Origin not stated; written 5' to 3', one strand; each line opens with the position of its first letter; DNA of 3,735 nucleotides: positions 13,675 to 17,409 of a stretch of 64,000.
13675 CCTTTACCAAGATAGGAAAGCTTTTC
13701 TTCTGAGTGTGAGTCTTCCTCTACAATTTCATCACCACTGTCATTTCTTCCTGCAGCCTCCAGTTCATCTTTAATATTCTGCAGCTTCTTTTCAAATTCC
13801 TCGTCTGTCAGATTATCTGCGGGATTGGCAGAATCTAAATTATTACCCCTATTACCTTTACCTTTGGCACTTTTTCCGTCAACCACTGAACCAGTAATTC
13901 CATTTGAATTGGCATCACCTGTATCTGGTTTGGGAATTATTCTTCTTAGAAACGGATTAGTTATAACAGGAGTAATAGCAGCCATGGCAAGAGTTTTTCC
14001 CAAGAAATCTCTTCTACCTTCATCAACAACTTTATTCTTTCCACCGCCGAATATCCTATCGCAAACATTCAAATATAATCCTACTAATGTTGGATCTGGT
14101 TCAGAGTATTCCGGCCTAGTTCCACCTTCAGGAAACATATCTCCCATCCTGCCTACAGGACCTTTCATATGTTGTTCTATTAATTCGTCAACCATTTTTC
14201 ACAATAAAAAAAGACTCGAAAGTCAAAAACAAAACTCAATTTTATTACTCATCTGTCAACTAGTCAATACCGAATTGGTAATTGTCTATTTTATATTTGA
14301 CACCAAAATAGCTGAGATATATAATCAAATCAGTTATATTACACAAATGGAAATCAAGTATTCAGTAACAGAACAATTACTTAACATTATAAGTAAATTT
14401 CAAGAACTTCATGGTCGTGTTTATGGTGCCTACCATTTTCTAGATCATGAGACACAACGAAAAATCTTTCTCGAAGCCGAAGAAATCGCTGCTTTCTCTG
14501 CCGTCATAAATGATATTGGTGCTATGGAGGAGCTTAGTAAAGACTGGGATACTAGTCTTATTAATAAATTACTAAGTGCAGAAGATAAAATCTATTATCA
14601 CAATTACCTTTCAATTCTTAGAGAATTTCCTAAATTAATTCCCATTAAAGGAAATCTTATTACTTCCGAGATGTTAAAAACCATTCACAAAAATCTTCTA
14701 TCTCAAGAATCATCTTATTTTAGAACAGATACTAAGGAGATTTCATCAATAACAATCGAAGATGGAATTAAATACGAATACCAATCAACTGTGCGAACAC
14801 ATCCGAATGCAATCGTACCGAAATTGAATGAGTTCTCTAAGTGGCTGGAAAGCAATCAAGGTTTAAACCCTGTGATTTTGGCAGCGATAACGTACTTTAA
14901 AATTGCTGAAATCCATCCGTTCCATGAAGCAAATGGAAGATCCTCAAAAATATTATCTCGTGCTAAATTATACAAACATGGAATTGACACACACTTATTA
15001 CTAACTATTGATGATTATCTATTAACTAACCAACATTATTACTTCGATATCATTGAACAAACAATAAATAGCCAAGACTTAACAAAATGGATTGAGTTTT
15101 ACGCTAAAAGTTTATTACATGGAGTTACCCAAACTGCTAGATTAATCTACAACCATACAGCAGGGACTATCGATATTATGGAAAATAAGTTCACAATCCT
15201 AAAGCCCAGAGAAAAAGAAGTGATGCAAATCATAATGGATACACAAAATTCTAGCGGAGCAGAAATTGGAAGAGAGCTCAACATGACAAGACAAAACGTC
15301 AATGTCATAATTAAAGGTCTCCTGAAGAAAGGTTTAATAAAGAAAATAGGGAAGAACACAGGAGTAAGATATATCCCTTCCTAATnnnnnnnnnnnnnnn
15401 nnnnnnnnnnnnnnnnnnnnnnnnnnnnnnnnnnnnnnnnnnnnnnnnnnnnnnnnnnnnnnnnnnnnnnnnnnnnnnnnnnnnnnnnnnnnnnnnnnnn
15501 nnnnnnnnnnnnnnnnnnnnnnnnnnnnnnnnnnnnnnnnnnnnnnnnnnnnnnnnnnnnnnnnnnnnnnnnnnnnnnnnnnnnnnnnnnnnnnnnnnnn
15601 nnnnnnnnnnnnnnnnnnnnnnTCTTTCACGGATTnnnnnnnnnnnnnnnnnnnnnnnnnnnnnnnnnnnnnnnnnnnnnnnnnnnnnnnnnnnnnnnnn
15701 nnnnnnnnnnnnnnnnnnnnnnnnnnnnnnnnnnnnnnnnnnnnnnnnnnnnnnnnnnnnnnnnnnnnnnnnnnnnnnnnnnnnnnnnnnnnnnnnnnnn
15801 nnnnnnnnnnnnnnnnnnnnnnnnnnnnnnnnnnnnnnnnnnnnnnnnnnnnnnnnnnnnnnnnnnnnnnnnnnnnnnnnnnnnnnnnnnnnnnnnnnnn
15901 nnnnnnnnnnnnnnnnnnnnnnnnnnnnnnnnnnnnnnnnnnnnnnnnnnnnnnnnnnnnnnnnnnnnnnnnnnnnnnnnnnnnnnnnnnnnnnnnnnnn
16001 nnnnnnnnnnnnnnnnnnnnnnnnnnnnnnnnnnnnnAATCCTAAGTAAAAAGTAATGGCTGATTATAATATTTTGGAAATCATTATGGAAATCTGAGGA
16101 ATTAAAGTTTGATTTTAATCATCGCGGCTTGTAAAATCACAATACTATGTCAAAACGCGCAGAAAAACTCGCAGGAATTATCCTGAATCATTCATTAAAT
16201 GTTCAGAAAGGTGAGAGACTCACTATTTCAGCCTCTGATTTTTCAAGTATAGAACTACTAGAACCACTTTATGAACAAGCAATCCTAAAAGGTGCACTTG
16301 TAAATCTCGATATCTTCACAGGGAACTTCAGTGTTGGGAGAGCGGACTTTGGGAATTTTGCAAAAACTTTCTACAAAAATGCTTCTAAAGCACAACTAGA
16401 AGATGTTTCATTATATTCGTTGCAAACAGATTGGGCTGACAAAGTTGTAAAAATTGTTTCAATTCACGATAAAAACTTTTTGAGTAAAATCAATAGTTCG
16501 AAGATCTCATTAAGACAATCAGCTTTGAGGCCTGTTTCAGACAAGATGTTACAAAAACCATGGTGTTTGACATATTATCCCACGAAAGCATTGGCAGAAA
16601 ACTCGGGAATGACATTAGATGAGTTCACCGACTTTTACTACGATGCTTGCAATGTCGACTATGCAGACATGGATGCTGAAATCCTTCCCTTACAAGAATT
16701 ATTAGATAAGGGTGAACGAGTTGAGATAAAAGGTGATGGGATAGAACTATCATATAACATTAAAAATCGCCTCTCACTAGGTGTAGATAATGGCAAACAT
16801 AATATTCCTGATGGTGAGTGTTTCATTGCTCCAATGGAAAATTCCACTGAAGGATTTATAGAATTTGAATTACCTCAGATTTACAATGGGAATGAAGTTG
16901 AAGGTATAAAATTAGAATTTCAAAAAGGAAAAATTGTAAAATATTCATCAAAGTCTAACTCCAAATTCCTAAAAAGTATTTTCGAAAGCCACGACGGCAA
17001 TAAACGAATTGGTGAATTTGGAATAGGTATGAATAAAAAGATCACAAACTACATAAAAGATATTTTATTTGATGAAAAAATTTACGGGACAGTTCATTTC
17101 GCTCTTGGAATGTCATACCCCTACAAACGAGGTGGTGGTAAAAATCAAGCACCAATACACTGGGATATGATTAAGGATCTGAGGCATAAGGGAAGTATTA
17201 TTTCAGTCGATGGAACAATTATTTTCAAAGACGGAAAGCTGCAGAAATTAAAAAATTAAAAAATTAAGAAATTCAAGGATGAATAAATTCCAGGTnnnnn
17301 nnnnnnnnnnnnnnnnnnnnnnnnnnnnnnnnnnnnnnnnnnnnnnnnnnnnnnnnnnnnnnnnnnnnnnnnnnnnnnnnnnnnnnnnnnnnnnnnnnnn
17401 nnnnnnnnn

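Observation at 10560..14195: Giant (about 1200 aa) orphan protein with an internal twin-arginine motif, an HExxH motif and a C-terminal hydrophobic anchor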

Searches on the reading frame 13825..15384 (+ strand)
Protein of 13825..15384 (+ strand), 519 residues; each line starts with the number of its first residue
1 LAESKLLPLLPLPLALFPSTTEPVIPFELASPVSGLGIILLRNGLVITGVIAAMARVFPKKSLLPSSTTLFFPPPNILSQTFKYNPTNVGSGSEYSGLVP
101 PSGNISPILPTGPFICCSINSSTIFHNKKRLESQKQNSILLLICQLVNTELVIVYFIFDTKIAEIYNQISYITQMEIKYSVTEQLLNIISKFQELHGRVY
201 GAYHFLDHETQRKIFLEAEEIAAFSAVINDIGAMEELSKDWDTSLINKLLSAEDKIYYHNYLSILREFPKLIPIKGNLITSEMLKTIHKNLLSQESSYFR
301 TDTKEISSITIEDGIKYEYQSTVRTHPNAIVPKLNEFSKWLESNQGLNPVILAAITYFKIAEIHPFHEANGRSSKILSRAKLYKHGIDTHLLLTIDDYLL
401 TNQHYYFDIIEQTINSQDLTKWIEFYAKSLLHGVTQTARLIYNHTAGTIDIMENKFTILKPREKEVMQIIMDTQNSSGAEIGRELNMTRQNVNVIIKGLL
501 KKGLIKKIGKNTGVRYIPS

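Call 7: search_protein_families(library=pfam, proteins=[window:13825-15384:+], max_evalue=0.01)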
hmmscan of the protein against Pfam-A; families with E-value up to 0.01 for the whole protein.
window:13825-15384:+ (519 aa): 8 families
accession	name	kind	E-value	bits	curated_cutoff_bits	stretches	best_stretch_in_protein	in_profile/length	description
PF02661.23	Fic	-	3.6e-11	44.2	24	1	279-377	2-88/93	Fic/DOC family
PF12802.13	MarR_2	-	1.2e-05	25.8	27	1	462-507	6-52/61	MarR family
PF13412.12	HTH_24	-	0.00013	21.9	21.9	1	462-506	4-48/48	Winged helix-turn-helix DNA-binding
PF01978.25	TrmB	-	0.00024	21.3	25.6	1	459-511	6-58/68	Sugar-specific transcriptional regulator TrmB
PF03965.22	Penicillinase_R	-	0.0007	20.4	22.6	1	461-518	3-64/115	Penicillinase repressor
PF01047.28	MarR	-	0.00081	19.7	24.6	1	465-507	7-49/59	MarR family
PF00196.25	GerE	-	0.00096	19.2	23.5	0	459-502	3-44/57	Bacterial regulatory proteins, luxR family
PF04545.22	Sigma70_r4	-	0.0082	16.1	24.1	0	459-500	5-45/50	Sigma-70, region 4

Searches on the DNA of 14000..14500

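Call 96: search_rna_families(source=window, start=14000, end=14500, threshold=evalue, max_evalue=1)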
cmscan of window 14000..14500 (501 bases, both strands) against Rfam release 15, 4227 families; matches with E-value up to 1: 0.
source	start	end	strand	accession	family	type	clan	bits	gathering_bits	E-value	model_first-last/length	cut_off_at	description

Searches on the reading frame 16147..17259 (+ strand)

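Call 7: search_protein_families(library=pfam, proteins=[window:16147-17259:+], max_evalue=0.01)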
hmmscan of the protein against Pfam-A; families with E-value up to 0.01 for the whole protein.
window:16147-17259:+ (370 aa): 1 family
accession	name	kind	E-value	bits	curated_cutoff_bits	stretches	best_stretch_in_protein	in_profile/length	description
PF02073.20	Peptidase_M29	-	7.9e-52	176.9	27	1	3-364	3-405/406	Thermophilic metalloprotease (M29)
